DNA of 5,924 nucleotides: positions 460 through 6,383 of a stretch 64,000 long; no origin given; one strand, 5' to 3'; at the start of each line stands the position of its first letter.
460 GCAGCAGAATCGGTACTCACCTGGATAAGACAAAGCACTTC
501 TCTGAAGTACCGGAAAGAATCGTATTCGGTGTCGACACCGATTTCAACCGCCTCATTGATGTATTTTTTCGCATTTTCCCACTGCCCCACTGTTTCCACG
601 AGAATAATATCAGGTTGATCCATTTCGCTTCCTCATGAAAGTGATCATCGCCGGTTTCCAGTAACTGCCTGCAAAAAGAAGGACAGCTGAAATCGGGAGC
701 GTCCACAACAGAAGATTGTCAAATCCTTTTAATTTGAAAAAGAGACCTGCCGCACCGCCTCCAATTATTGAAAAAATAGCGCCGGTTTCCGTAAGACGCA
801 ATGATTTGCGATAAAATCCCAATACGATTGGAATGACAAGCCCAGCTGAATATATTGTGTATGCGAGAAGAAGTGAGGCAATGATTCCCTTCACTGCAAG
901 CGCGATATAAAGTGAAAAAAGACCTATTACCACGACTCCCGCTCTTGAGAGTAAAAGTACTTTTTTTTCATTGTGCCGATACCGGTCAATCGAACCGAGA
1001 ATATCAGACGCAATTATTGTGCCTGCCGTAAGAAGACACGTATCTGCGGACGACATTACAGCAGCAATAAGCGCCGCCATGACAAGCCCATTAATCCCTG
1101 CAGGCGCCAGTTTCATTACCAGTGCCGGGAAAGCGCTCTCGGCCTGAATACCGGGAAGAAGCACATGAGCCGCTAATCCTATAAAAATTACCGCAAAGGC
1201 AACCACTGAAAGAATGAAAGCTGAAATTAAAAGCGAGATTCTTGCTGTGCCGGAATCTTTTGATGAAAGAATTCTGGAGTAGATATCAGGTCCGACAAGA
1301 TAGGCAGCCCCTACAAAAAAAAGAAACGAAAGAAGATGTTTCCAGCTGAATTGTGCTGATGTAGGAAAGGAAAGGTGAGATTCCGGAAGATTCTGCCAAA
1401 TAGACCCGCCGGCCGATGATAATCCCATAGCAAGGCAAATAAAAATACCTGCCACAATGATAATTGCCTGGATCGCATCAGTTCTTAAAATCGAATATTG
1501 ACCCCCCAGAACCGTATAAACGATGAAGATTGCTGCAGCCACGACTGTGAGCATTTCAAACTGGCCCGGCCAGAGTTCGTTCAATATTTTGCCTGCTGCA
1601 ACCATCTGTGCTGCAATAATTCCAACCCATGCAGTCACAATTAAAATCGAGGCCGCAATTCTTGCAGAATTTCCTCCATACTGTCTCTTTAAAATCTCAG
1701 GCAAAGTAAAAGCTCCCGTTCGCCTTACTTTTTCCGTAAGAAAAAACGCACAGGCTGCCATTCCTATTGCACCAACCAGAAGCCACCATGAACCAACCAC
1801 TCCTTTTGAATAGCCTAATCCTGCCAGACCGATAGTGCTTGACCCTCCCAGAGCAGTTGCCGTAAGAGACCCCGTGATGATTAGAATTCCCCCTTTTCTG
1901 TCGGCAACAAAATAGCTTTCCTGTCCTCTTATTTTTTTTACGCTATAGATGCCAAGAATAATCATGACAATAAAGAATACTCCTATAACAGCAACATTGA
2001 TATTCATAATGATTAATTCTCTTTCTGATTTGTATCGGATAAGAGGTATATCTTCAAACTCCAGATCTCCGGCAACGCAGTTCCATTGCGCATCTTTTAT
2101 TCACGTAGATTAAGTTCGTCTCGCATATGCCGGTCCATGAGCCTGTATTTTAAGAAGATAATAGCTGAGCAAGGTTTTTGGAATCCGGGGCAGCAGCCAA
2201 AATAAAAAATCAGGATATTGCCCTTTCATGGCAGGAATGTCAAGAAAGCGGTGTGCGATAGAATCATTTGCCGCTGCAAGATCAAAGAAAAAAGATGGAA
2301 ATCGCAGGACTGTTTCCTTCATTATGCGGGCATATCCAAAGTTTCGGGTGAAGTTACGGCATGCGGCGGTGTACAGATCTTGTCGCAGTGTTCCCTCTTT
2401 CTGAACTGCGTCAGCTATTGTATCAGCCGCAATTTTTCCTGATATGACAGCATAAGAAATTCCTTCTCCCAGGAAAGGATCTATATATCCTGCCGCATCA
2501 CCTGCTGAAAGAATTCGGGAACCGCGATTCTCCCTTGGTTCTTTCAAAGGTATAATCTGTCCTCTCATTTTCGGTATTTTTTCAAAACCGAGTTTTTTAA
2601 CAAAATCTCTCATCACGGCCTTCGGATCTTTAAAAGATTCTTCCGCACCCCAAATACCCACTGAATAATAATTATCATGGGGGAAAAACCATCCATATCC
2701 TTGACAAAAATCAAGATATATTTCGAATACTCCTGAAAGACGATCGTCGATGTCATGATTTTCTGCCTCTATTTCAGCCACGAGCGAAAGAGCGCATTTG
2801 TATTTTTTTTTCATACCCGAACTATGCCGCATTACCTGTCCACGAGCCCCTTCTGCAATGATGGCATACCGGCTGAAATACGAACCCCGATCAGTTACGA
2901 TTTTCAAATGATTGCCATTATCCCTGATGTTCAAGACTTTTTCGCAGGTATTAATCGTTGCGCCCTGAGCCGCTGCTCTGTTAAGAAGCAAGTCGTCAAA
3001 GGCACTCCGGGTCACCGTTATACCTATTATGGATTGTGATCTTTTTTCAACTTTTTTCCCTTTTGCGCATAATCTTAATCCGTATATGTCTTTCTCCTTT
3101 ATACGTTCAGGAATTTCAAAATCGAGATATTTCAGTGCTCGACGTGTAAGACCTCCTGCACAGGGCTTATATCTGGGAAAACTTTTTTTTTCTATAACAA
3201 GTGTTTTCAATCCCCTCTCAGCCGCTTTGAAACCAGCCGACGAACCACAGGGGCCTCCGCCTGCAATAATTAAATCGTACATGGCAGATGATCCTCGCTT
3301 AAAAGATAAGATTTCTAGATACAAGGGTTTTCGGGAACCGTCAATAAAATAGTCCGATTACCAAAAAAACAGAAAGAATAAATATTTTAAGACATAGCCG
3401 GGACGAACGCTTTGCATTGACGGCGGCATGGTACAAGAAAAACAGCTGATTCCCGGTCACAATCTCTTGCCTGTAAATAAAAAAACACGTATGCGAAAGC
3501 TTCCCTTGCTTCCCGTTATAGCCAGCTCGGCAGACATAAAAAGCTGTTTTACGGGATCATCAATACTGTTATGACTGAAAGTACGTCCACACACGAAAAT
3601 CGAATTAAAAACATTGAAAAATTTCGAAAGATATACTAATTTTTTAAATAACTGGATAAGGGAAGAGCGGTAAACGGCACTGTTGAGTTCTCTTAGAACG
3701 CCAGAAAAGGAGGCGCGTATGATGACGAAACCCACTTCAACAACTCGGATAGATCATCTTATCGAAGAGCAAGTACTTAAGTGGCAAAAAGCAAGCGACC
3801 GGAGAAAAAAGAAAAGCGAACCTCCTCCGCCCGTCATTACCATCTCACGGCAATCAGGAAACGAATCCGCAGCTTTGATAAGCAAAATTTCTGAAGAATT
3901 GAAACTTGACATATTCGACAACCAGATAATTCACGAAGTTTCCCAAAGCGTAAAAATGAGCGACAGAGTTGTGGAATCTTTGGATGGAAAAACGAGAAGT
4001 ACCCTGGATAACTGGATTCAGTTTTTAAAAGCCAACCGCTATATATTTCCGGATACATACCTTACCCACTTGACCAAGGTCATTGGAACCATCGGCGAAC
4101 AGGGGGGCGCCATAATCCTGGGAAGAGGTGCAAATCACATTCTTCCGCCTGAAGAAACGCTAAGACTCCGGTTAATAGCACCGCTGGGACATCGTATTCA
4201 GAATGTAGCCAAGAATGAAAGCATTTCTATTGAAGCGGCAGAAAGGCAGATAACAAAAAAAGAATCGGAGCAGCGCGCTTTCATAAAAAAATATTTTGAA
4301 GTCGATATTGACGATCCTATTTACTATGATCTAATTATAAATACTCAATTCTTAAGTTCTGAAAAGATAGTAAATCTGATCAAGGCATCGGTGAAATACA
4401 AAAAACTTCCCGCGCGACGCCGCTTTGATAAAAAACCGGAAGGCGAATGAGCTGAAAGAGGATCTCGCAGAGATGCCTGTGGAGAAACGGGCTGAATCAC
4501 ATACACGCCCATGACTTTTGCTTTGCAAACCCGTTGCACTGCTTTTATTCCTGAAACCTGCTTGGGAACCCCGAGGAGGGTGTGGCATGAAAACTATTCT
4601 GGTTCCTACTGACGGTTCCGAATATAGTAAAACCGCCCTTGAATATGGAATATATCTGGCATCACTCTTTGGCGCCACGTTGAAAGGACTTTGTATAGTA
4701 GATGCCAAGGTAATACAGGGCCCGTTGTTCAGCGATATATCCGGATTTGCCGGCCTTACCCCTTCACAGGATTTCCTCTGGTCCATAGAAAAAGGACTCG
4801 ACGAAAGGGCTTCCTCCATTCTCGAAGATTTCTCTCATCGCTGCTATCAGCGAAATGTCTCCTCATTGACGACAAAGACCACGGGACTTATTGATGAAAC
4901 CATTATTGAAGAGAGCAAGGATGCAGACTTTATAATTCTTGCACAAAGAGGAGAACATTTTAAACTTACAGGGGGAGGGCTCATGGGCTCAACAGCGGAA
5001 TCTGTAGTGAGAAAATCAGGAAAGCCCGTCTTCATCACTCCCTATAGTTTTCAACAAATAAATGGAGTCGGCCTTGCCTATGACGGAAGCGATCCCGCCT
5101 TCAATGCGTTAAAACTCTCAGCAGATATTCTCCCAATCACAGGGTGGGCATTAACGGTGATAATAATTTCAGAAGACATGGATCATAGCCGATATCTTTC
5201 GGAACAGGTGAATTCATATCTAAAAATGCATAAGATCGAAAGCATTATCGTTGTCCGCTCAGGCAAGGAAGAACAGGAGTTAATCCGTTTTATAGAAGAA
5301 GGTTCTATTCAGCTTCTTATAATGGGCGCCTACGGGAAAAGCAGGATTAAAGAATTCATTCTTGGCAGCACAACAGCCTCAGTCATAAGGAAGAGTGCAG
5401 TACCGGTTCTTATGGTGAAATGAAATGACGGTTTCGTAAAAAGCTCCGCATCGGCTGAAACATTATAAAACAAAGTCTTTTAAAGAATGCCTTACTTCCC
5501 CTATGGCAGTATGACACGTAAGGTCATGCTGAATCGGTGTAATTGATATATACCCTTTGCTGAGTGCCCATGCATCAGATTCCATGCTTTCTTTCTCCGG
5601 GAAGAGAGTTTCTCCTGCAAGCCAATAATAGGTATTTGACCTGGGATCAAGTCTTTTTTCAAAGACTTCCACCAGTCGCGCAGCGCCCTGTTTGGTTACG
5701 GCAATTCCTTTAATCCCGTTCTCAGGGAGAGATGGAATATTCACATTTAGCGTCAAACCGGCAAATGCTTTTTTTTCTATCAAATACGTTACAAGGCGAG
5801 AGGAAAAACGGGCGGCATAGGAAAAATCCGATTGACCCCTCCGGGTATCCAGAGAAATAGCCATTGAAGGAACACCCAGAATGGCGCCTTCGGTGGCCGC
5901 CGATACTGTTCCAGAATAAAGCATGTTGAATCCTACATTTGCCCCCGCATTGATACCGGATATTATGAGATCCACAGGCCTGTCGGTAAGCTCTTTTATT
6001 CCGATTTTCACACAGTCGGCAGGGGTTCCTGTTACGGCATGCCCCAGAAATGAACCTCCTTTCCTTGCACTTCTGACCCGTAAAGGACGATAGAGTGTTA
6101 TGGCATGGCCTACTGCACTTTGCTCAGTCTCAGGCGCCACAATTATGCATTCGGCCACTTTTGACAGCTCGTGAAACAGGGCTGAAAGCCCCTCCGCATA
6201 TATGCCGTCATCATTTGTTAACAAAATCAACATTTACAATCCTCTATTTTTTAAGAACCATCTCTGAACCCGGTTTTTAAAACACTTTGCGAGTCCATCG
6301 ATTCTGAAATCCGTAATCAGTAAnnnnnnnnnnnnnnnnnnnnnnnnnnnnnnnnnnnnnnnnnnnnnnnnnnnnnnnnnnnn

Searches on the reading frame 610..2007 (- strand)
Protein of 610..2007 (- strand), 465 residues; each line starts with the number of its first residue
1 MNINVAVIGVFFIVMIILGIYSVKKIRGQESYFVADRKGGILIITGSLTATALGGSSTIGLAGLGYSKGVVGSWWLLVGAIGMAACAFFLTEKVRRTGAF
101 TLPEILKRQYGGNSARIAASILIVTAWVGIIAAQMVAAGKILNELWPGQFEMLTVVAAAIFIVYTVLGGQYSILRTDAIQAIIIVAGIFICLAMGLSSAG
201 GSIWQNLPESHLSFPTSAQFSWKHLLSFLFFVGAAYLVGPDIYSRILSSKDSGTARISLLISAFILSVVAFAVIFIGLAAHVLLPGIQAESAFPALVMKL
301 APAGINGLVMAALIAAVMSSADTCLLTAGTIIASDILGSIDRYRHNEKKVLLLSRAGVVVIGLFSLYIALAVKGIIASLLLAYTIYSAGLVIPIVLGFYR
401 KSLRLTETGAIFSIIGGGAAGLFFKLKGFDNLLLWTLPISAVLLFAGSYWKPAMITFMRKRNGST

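Call 47: search_protein_families(library=pfam, proteins=[window:610-2007:-], max_evalue=0.00001)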
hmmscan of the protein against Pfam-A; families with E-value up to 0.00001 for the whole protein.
window:610-2007:- (465 aa): 1 family
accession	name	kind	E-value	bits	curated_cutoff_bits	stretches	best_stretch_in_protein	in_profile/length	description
PF00474.23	SSF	-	2.6e-43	148.9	22.8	1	32-417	1-406/406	Sodium:solute symporter family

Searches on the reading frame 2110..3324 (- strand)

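Call 47: search_protein_families(library=pfam, proteins=[window:2110-3324:-], max_evalue=0.00001)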
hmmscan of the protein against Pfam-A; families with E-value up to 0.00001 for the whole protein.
window:2110-3324:- (404 aa): 3 families
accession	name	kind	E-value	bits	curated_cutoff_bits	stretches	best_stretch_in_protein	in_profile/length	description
PF01494.25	FAD_binding_3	-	4.8e-11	42.9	22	1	16-325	2-341/349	FAD binding domain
PF13738.12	Pyr_redox_3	-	1.2e-08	35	30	0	19-48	1-31/305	Pyridine nucleotide-disulphide oxidoreductase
PF01266.30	DAO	-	7.4e-07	29.4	27.9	0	17-50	1-34/353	FAD dependent oxidoreductase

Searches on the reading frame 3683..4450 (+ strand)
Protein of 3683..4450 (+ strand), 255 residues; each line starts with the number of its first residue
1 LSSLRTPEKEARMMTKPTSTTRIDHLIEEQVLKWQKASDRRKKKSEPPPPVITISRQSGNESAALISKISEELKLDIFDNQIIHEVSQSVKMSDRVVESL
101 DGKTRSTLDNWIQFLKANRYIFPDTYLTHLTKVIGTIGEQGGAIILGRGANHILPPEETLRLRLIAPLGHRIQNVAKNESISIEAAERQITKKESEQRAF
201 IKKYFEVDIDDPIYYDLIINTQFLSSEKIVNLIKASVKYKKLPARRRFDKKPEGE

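Call 47: search_protein_families(library=pfam, proteins=[window:3683-4450:+], max_evalue=0.00001)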
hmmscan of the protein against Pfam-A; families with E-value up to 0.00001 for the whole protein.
window:3683-4450:+ (255 aa): 1 family
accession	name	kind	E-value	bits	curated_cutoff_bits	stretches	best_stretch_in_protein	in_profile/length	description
PF13189.12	Cytidylate_kin2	-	7.4e-38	130.9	28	1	51-221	1-174/176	Cytidylate kinase-like family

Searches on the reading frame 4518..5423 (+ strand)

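Call 47: search_protein_families(library=pfam, proteins=[window:4518-5423:+], max_evalue=0.00001)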
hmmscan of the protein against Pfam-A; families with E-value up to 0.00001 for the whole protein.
window:4518-5423:+ (301 aa): 1 family
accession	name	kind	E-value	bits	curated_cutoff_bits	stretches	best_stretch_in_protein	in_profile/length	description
PF00582.32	Usp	-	1.8e-31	110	24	2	232-301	72-141/141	Universal stress protein family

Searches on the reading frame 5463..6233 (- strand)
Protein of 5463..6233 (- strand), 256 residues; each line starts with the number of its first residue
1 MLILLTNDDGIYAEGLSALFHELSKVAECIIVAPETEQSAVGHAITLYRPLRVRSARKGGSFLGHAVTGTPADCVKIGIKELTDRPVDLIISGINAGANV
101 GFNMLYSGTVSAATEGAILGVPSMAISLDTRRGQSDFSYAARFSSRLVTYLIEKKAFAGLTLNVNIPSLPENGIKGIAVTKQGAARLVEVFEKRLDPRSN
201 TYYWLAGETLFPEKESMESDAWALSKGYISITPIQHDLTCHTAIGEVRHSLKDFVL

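Call 47: search_protein_families(library=pfam, proteins=[window:5463-6233:-], max_evalue=0.00001)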
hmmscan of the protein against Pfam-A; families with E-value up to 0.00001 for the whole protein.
window:5463-6233:- (256 aa): 1 family
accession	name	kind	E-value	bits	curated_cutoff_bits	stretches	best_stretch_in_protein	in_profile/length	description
PF01975.23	SurE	-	7e-62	209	22.1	1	3-186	1-186/189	Survival protein SurE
